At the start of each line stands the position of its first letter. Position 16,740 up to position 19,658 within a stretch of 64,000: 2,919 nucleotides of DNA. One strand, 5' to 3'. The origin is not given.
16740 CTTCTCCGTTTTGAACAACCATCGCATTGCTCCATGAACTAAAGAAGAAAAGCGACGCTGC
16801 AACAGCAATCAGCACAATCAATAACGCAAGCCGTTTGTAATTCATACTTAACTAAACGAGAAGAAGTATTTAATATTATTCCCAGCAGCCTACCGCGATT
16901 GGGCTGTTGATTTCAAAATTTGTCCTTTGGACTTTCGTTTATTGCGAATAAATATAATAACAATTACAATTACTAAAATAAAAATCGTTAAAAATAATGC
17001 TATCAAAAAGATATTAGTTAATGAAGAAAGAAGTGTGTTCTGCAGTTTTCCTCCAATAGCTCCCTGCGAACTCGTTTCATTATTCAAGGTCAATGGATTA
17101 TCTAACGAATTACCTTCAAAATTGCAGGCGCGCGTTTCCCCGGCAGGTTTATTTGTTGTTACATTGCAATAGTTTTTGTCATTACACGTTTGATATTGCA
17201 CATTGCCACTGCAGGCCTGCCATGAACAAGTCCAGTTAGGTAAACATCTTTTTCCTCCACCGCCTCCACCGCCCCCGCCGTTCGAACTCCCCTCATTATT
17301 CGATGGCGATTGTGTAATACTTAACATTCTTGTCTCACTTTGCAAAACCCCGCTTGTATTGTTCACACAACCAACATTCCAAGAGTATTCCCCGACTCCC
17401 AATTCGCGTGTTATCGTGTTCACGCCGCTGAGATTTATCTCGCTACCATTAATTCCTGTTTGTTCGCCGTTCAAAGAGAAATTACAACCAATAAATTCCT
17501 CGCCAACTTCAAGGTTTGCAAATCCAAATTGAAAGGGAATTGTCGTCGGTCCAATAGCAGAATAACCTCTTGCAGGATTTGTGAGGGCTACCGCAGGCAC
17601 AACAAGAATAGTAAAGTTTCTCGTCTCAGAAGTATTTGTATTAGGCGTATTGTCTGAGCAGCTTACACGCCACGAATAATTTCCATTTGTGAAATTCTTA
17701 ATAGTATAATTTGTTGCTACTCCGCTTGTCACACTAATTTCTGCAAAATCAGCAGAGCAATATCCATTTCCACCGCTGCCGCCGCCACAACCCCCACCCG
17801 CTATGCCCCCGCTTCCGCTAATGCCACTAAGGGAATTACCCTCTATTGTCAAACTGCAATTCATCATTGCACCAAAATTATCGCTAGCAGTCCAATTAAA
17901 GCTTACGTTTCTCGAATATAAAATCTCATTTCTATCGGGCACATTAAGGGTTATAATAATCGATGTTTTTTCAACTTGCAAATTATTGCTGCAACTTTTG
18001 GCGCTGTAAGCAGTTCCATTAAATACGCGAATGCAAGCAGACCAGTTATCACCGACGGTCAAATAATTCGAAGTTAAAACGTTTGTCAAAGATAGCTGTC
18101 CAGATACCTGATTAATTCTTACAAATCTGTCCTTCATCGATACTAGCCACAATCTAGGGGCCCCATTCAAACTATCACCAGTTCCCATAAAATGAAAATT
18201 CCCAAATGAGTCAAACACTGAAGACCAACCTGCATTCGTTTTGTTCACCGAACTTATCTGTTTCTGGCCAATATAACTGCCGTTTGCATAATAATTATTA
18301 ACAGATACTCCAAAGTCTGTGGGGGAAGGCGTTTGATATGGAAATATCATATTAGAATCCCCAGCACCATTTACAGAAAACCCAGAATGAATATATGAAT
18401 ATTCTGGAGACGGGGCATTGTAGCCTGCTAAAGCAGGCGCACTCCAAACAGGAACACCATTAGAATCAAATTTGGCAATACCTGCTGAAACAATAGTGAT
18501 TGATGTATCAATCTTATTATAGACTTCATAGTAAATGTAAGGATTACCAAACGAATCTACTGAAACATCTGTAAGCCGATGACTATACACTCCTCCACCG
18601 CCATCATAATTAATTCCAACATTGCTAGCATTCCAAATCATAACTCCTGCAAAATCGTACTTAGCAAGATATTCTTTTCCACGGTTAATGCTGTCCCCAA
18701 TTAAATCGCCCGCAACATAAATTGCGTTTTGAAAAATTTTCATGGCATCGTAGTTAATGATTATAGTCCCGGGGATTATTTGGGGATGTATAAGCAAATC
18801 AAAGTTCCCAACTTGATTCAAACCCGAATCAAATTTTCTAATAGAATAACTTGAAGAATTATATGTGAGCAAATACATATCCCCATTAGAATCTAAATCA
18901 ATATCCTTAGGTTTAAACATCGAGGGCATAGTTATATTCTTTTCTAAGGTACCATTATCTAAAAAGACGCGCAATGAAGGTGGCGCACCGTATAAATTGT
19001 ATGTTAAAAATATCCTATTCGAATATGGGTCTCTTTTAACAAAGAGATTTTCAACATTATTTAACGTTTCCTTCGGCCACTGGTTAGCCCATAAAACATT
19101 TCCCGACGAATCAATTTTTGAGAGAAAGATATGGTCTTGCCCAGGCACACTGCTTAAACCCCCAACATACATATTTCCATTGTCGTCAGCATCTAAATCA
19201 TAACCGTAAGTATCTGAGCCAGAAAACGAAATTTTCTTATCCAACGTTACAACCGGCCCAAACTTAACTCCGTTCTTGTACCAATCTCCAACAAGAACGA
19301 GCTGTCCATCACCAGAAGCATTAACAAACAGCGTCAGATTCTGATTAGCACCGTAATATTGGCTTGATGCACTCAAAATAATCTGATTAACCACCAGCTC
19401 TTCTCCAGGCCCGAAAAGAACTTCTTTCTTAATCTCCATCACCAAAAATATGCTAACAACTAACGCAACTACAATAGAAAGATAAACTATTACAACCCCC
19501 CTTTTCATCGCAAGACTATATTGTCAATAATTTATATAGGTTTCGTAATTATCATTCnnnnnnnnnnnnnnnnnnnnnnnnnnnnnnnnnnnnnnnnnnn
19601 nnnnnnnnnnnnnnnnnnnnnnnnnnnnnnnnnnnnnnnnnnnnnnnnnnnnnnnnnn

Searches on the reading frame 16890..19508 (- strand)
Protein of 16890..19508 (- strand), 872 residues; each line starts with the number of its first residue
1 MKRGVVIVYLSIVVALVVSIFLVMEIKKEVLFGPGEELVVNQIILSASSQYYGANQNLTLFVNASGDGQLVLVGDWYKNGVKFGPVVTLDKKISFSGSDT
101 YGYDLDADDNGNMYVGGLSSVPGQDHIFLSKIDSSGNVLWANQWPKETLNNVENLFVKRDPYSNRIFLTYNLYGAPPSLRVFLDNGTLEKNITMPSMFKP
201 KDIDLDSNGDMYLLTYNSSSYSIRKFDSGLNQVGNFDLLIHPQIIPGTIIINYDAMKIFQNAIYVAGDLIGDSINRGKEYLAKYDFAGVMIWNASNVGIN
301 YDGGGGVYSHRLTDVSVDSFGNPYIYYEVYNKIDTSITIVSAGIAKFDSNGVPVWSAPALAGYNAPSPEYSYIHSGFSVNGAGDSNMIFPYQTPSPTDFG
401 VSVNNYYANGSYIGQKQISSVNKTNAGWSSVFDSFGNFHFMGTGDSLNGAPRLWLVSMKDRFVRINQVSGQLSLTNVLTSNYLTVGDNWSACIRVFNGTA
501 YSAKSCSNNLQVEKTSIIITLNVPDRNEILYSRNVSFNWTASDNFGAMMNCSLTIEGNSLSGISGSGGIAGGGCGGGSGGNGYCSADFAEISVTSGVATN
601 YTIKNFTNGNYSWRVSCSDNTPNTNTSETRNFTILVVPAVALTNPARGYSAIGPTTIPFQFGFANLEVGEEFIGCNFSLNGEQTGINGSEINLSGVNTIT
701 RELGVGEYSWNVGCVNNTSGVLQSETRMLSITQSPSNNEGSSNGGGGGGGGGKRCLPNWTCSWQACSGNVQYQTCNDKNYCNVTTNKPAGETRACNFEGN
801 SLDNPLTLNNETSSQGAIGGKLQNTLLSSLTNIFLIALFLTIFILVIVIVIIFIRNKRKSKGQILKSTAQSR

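Call 62: search_protein_families(library=pfam, proteins=[window:16890-19508:-], max_evalue=0.01)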
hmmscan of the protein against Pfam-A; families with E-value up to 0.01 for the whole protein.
window:16890-19508:- (872 aa): 1 family
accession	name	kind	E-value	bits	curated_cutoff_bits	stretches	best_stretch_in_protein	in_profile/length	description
PF06739.17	SBBP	-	0.0025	18.2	20.5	1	93-121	6-34/38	Beta-propeller repeat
